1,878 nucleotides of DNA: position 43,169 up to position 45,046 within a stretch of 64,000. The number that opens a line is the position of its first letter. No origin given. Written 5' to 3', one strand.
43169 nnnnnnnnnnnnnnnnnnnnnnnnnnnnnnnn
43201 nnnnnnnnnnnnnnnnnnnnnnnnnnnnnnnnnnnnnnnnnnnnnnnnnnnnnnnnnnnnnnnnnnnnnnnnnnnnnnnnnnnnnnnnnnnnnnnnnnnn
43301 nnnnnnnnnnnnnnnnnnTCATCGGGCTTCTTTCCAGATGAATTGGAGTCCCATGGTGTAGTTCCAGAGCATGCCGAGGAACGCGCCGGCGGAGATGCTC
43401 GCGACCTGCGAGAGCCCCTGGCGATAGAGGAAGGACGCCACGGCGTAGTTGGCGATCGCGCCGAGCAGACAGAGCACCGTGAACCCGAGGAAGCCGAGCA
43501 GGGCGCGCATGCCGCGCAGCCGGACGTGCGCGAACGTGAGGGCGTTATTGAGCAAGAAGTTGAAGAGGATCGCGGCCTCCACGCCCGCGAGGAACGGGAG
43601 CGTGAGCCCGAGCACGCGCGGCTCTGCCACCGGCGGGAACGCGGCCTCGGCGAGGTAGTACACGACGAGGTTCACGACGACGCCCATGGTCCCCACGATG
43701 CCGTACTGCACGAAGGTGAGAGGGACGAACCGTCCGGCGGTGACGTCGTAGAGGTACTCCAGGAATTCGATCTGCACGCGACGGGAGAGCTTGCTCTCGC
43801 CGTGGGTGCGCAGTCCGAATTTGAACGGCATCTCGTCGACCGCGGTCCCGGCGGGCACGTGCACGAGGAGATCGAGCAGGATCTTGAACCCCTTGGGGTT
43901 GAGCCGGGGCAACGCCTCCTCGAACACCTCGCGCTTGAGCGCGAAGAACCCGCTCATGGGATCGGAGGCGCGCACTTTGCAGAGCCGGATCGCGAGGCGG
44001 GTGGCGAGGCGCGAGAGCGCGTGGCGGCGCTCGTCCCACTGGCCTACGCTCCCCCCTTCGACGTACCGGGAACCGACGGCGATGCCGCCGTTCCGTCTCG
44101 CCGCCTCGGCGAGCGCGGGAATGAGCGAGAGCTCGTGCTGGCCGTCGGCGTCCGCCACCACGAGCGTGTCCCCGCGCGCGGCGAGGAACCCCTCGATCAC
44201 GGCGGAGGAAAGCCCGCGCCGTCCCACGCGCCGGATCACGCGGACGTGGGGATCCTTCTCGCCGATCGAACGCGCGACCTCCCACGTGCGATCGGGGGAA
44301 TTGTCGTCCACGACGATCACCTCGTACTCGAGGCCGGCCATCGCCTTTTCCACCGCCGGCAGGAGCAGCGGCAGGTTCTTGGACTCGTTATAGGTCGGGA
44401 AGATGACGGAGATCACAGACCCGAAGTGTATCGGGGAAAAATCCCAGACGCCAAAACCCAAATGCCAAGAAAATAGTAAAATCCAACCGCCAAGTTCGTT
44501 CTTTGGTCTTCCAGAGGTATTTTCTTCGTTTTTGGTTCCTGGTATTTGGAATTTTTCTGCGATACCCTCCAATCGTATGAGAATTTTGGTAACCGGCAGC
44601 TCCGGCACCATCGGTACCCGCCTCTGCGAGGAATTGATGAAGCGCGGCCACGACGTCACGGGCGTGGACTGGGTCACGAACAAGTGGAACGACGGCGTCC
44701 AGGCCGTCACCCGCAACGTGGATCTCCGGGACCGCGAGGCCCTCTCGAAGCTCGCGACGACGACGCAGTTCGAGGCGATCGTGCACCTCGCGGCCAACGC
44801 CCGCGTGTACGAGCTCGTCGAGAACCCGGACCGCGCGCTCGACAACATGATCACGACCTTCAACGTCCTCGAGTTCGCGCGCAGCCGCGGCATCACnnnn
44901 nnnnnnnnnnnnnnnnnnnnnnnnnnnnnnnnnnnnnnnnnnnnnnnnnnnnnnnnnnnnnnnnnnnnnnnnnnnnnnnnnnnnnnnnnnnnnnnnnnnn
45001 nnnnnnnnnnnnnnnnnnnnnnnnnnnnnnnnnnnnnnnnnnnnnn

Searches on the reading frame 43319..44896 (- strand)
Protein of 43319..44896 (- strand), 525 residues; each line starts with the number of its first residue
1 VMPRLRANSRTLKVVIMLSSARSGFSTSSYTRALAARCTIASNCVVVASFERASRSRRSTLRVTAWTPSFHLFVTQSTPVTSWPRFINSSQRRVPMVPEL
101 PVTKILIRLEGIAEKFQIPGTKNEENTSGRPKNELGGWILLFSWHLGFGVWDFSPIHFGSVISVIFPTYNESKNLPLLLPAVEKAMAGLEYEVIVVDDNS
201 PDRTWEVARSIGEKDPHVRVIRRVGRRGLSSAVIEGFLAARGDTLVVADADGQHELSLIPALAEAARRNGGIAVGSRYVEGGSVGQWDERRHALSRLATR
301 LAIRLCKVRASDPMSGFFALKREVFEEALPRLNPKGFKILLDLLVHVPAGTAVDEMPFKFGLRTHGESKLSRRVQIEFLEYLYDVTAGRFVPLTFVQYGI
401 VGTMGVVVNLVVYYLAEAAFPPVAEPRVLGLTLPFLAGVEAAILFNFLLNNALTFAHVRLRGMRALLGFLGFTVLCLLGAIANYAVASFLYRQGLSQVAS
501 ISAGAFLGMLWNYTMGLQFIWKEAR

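Call 69: search_protein_families(library=pfam, max_evalue=0.00001, proteins=[window:43319-44896:-])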
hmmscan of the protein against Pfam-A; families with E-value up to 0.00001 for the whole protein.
window:43319-44896:- (525 aa): 3 families
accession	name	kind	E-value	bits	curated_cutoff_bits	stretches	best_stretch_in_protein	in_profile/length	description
PF00535.33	Glycos_transf_2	-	1.2e-34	120.1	23.3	1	163-327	1-166/168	Glycosyl transferase family 2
PF04138.20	GtrA_DPMS_TM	-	1.7e-11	44.8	26.1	1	397-521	1-117/117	GtrA/DPMS, transmembrane domain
PF13641.12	Glyco_tranf_2_3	-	2e-06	28.4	27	1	162-266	3-111/230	Glycosyltransferase like family 2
